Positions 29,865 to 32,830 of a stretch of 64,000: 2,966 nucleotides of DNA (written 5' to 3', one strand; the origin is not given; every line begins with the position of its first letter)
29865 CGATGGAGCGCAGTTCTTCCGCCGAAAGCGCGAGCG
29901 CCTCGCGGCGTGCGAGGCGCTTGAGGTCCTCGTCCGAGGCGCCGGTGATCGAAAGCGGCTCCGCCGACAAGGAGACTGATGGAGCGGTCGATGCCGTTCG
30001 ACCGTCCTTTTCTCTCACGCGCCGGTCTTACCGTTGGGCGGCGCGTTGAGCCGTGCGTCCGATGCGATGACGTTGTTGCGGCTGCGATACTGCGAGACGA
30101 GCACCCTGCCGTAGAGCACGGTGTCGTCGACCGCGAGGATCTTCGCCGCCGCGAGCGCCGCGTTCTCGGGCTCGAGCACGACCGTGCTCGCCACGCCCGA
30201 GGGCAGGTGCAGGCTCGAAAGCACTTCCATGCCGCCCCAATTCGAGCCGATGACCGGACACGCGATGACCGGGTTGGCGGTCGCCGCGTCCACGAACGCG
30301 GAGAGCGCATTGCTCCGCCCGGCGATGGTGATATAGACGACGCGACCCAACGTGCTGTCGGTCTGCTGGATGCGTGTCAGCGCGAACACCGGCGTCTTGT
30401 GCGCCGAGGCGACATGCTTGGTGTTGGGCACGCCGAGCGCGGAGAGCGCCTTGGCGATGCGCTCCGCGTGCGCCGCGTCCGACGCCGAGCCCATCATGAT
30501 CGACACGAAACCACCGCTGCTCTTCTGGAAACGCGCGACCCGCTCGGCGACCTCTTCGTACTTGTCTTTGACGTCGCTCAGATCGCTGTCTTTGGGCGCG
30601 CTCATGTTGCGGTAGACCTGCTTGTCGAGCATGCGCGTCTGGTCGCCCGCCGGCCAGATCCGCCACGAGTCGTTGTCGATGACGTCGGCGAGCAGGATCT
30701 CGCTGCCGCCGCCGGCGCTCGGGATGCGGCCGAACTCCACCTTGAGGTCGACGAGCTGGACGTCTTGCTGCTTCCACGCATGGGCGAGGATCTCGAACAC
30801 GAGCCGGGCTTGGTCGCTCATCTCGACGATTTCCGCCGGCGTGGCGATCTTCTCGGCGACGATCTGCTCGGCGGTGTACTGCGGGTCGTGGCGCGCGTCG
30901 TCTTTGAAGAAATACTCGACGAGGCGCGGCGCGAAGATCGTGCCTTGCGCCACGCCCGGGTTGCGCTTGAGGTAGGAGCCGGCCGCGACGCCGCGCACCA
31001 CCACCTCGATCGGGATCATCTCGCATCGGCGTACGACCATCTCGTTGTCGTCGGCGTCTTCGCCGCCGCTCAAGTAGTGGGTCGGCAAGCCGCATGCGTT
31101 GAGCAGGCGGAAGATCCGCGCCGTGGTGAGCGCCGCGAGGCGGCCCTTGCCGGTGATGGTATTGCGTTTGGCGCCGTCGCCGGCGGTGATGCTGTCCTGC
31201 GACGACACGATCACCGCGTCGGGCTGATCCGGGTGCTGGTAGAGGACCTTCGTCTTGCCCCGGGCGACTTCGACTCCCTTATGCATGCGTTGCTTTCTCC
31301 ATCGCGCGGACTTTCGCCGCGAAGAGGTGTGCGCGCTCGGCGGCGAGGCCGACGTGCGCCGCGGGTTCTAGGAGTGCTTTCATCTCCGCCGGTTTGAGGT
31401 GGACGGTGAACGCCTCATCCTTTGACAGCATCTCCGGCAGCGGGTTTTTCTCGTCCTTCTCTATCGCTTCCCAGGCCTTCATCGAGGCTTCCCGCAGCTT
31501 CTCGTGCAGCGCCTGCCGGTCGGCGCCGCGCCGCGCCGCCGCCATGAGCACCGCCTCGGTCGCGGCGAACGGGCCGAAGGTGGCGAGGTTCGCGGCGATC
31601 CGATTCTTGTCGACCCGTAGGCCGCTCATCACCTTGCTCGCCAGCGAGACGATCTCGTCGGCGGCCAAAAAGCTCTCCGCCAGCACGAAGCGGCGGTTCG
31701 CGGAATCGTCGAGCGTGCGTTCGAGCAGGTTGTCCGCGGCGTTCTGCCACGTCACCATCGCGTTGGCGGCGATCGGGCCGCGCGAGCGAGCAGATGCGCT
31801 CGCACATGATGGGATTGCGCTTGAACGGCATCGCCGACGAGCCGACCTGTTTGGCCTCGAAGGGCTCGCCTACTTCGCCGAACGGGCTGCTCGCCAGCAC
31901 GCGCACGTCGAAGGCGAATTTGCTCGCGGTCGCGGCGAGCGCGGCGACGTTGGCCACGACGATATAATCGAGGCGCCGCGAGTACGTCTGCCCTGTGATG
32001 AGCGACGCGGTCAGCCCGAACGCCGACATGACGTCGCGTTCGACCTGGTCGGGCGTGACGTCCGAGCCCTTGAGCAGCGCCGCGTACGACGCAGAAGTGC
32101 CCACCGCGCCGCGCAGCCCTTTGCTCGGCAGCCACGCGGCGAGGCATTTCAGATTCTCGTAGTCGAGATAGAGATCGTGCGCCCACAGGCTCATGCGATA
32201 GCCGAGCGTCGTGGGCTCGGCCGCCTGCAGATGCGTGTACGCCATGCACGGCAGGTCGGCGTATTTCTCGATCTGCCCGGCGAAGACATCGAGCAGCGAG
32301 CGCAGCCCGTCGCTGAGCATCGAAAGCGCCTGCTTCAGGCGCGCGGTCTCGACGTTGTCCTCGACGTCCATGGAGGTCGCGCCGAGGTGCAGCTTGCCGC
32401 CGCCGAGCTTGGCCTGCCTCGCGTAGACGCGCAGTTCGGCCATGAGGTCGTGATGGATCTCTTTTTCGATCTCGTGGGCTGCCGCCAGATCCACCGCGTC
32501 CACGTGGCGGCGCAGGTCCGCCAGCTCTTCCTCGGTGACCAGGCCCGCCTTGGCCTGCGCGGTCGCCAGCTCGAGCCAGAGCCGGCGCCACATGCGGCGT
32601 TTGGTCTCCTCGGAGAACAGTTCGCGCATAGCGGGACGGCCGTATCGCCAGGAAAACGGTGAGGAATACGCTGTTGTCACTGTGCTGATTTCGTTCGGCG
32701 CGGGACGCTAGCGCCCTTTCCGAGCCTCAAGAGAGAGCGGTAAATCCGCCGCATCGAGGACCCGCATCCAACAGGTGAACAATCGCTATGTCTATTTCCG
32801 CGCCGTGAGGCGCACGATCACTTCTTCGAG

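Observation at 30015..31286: Animal-type PAICS (PurC fused to class II PurE) in a bacterial pur operon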

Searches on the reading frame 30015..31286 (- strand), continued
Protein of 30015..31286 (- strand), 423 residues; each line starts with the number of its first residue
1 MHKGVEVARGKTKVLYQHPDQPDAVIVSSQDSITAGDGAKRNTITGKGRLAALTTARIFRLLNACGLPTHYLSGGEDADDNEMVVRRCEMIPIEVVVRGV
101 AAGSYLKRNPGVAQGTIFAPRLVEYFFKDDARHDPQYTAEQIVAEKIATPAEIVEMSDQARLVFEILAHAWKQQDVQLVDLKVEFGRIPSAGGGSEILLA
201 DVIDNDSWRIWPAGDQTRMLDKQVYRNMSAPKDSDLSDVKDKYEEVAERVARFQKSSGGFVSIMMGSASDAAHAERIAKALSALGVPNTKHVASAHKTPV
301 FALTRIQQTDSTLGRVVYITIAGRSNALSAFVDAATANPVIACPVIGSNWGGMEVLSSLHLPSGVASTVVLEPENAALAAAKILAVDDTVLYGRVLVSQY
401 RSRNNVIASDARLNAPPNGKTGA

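Call 65: fold_search(model_id=the predicted structure, library=pdb)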
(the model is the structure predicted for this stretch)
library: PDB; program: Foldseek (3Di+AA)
matches with E <= 10: 1048; with E <= 0.001: 128
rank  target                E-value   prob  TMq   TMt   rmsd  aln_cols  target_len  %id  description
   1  6yb8_A                1.8e-40  1.00  0.89  0.90   2.6       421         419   40  Human octameric PAICS in complex with CAIR and SAICAR (released 2020-07-08)
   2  4ja0_B                2.8e-36  1.00  0.85  0.90   2.7       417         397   37  Crystal structure of the invertebrate bi-functional purine biosynthesis enzyme PAICS at 2.8 A resolution (released 2013-02-27)
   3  4ja0_A                3.9e-36  1.00  0.86  0.90   2.6       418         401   37  Crystal structure of the invertebrate bi-functional purine biosynthesis enzyme PAICS at 2.8 A resolution (released 2013-02-27)
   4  4ja0_C                1.0e-35  1.00  0.85  0.90   2.6       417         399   36  Crystal structure of the invertebrate bi-functional purine biosynthesis enzyme PAICS at 2.8 A resolution (released 2013-02-27)
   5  4ja0_D                2.0e-31  1.00  0.80  0.90   3.1       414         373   34  Crystal structure of the invertebrate bi-functional purine biosynthesis enzyme PAICS at 2.8 A resolution (released 2013-02-27)
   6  2h31                  4.1e-31  1.00  0.79  0.86   3.2       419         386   36  Crystal structure of human PAICS, a bifunctional carboxylase and synthetase in purine biosynthesis (released 2007-01-30)
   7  2ywv_A                6.8e-21  1.00  0.50  0.85   2.9       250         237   36  Crystal structure of SAICAR synthetase from Geobacillus kaustophilus (released 2007-10-23)
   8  4fe2_B                1.7e-19  1.00  0.50  0.87   2.8       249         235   31  X-Ray Structure of SAICAR Synthetase (PurC) from Streptococcus pneumoniae complexed with AIR, ADP, Asp and Mg2+ (released 2013-05-29)
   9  3nua_A                2.0e-19  1.00  0.49  0.85   2.8       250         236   34  Crystal Structure of Phosphoribosylaminoimidazole-Succinocarboxamide Synthase from Clostridium perfringens (released 2010-08-25)
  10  3nua_B                2.4e-19  1.00  0.50  0.86   2.8       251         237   33  Crystal Structure of Phosphoribosylaminoimidazole-Succinocarboxamide Synthase from Clostridium perfringens (released 2010-08-25)
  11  3kre                  3.0e-19  1.00  0.49  0.85   2.9       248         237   29  Crystal structure of phosphoribosylaminoimidazole-succinocarboxamide synthase from Ehrlichia chaffeensis at 1.8A resolut (released 2009-12-01)
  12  4fe2_A                6.3e-19  1.00  0.49  0.87   2.8       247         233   32  X-Ray Structure of SAICAR Synthetase (PurC) from Streptococcus pneumoniae complexed with AIR, ADP, Asp and Mg2+ (released 2013-05-29)
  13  2z02_A                7.5e-19  1.00  0.50  0.84   2.7       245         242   36  Crystal structure of phosphoribosylaminoimidazolesuccinocarboxamide synthase wit ATP from Methanocaldococcus jannaschi (released 2007-11-06)
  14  2gqr_A                7.5e-19  1.00  0.50  0.86   2.9       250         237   29  SAICAR Synthetase Complexed with ADP-Mg2+ (released 2006-05-16)
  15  4fgr_B                1.1e-18  1.00  0.49  0.86   2.9       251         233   31  X-Ray Structure of SAICAR Synthetase (PurC) from Streptococcus pneumoniae complexed with ADP and Mg2+ (released 2013-06-05)
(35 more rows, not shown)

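Call 71: find_encoding_contigs(protein=P0123, flank=8000, max_places=1)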
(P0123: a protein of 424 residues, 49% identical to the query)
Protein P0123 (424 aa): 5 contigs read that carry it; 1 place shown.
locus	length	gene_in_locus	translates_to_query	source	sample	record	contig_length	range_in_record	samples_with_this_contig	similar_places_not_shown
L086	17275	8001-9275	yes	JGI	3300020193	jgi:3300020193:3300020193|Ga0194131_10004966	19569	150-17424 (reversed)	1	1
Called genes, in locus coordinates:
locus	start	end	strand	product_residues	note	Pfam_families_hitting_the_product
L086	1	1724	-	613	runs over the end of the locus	PF02624:YcaO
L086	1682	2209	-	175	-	PF00156:Pribosyltran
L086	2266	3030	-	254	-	PF00215:OMPdecase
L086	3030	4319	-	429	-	PF01979:Amidohydro_1, PF12890:DHOase, PF07969:Amidohydro_3 (weak)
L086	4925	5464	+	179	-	PF11412:DsbD_N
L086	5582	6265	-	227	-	-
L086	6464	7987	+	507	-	PF02142:MGS, PF01808:AICARFT_IMPCHas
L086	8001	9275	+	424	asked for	PF01259:SAICAR_synt, PF00731:AIRC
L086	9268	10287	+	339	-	PF00586:AIRS, PF02769:AIRS_C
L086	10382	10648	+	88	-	PF02700:PurS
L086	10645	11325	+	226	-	PF07685:GATase_3, PF13507:GATase_5, PF01965:DJ-1_PfpI (weak)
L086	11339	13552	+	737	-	PF18072:FGAR-AT_linker, PF00586:AIRS, PF02769:AIRS_C, PF00586:AIRS, PF02769:AIRS_C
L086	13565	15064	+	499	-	PF00478:IMPDH, PF01070:FMN_dh, PF00571:CBS, PF03060:NMO, PF00977:His_biosynth (faint)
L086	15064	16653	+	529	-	PF00117:GATase, PF07722:Peptidase_C26 (faint), PF02540:NAD_synthase (faint), PF00958:GMP_synt_C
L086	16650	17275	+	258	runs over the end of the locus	?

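Call 72: find_encoding_contigs(protein=P0090, flank=10000, max_places=1)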
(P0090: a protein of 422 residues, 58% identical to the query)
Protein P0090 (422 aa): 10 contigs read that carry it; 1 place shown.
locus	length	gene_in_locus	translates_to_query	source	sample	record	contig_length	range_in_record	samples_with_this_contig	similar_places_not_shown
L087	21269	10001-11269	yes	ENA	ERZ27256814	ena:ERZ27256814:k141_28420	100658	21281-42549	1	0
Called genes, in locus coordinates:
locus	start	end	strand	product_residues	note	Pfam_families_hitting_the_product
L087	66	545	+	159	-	PF00156:Pribosyltran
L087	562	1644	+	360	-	PF00383:dCMP_cyt_deam_1, PF14437:MafB19-deam, PF01872:RibD_C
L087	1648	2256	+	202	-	PF00677:Lum_binding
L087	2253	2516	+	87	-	-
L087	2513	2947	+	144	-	PF13279:4HBT_2, PF03061:4HBT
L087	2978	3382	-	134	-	PF01475:FUR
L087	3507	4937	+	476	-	PF01381:HTH_3, PF13560:HTH_31, PF00926:DHBP_synthase, PF00925:GTP_cyclohydro2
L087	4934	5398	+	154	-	PF00885:DMRL_synthase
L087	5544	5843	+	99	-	PF13451:zf_Tbcl, PF23477:zf_Tbcl_2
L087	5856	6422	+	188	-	PF03350:UPF0114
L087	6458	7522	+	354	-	PF01008:IF-2B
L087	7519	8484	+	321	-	-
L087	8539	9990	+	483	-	PF00206:Lyase_1, PF10397:ADSL_C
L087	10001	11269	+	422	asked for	PF01259:SAICAR_synt, PF00731:AIRC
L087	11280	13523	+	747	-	PF18072:FGAR-AT_linker, PF00586:AIRS, PF02769:AIRS_C, PF00586:AIRS, PF02769:AIRS_C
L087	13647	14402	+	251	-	PF13507:GATase_5, PF01965:DJ-1_PfpI (weak)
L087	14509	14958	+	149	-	-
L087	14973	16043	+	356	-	PF06849:DUF1246, PF06973:DUF1297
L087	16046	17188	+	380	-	PF06849:DUF1246, PF06973:DUF1297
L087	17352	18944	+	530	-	PF00117:GATase, PF07722:Peptidase_C26, PF02540:NAD_synthase (faint), PF00958:GMP_synt_C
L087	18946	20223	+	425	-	PF02844:GARS_N, PF01071:GARS_A, PF02843:GARS_C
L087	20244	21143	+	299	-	PF00005:ABC_tran, PF13304:AAA_21 (weak), PF13732:DrrA1-3_C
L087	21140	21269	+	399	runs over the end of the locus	PF12698:ABC2_membrane_3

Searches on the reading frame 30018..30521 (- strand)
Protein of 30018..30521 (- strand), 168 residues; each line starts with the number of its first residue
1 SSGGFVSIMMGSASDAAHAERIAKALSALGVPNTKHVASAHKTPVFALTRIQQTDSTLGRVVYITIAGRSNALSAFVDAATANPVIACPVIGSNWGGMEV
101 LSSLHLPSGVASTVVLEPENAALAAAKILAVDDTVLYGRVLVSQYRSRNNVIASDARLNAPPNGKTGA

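Call 26: search_solved_structures(query=window:30018-30521:-, max_evalue=0.001, show_alignments=5)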
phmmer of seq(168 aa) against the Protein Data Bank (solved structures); distinct sequences matched with E-value up to 0.001: 38.
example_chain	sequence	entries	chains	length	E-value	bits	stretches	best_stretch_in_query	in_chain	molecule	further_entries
3rg8_A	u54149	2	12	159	9.4e-31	110.3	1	6-158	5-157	Phosphoribosylaminoimidazole carboxylase, PurE protein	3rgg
5c5d_A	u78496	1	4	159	3.4e-30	108.4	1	6-158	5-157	phosphoribosylaminoimidazole carboxylase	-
2h31_A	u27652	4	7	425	2e-24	89.8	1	6-143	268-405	Multifunctional protein ADE2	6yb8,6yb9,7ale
4ja0_A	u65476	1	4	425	9.1e-24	87.6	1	6-158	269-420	Phosphoribosylaminoimidazole carboxylase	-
3trh_A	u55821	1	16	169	1.7e-19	73.7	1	5-155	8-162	Phosphoribosylaminoimidazole carboxylase carboxyltransferase subunit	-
2ywx_A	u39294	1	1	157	4.7e-16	62.6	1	6-158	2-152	Phosphoribosylaminoimidazole carboxylase catalytic subunit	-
3kuu_A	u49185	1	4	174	4.4e-13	52.9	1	3-143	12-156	Phosphoribosylaminoimidazole carboxylase catalytic subunit PurE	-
1d7a_A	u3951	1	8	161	7.6e-12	48.9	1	3-140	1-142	PHOSPHORIBOSYLAMINOIMIDAZOLE CARBOXYLASE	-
1qcz_A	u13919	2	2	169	1.1e-11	48.3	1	5-140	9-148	N5-CARBOXYAMINOIMIDAZOLE RIBONUCLEOTIDE MUTASE | Phosphoribosylaminoimidazole carboxylase catalytic subunit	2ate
3lp6_A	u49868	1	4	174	1.4e-11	48.1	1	6-159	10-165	Phosphoribosylaminoimidazole carboxylase catalytic subunit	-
2nsl_A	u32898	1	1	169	1.1e-10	45.1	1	5-140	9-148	Phosphoribosylaminoimidazole carboxylase catalytic subunit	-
2nsh_A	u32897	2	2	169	1.5e-10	44.7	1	5-140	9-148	Phosphoribosylaminoimidazole carboxylase catalytic subunit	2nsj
1xmp_A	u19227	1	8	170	1.7e-10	44.5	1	5-130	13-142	phosphoribosylaminoimidazole carboxylase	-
4ay3_A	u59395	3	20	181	2e-10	44.3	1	5-130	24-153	N5-CARBOXYAMINOIMIDAZOLE RIBONUCLEOTIDE MUTASE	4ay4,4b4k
1o4v_A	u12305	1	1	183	5.4e-10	42.9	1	6-157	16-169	phosphoribosylaminoimidazole mutase PurE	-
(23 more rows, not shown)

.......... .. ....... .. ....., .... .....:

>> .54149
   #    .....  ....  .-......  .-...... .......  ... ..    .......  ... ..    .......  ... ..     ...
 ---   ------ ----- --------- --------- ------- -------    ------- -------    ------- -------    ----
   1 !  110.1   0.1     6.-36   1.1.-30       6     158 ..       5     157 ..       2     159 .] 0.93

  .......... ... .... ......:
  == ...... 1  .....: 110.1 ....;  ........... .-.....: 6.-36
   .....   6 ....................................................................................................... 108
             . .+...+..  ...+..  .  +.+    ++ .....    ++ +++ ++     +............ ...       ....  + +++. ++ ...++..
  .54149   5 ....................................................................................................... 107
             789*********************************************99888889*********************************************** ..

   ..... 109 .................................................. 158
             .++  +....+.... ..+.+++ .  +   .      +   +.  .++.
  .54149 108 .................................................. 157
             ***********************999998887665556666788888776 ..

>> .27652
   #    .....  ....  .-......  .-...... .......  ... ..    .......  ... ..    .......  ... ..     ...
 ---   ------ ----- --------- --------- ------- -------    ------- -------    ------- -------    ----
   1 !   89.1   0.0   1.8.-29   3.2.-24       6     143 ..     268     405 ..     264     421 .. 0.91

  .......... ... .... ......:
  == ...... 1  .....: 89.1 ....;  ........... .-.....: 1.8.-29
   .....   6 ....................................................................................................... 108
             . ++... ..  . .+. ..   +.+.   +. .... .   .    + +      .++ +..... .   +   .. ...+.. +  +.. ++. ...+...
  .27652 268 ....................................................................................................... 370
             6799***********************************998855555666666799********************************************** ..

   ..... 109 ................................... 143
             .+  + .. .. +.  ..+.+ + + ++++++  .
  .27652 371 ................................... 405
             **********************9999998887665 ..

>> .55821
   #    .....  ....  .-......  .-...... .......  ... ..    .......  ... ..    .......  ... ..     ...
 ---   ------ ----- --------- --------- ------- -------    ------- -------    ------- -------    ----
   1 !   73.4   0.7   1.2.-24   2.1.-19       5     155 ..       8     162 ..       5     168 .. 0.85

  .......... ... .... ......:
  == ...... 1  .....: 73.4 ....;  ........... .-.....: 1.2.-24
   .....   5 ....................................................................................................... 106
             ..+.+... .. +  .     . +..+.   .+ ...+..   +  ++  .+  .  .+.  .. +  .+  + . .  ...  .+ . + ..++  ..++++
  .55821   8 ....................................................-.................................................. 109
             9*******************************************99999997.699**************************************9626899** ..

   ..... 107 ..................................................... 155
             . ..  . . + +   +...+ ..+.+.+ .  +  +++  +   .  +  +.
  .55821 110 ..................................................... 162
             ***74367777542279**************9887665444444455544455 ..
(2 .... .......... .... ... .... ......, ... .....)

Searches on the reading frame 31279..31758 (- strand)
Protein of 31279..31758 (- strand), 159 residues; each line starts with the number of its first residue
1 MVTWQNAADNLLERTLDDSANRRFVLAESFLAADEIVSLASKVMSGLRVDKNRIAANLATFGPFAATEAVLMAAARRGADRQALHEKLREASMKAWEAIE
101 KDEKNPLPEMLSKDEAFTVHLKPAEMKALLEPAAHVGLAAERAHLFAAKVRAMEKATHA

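Call 7: search_protein_families(library=pfam, proteins=[window:31279-31758:-], max_evalue=0.001)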
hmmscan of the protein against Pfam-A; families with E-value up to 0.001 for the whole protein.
window:31279-31758:- (159 aa): 1 family
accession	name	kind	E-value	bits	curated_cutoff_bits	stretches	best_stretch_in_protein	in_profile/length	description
PF10397.14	ADSL_C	-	3e-18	66.4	32.7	1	63-141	1-74/79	Adenylosuccinate lyase C-terminus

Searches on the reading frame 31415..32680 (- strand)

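Call 7: search_protein_families(library=pfam, proteins=[window:31415-32680:-], max_evalue=0.001)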
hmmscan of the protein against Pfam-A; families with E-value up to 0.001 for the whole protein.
window:31415-32680:- (421 aa): 1 family
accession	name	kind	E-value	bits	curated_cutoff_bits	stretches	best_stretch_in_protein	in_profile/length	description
PF00206.25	Lyase_1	-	1e-33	117.6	27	1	16-298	8-305/312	Lyase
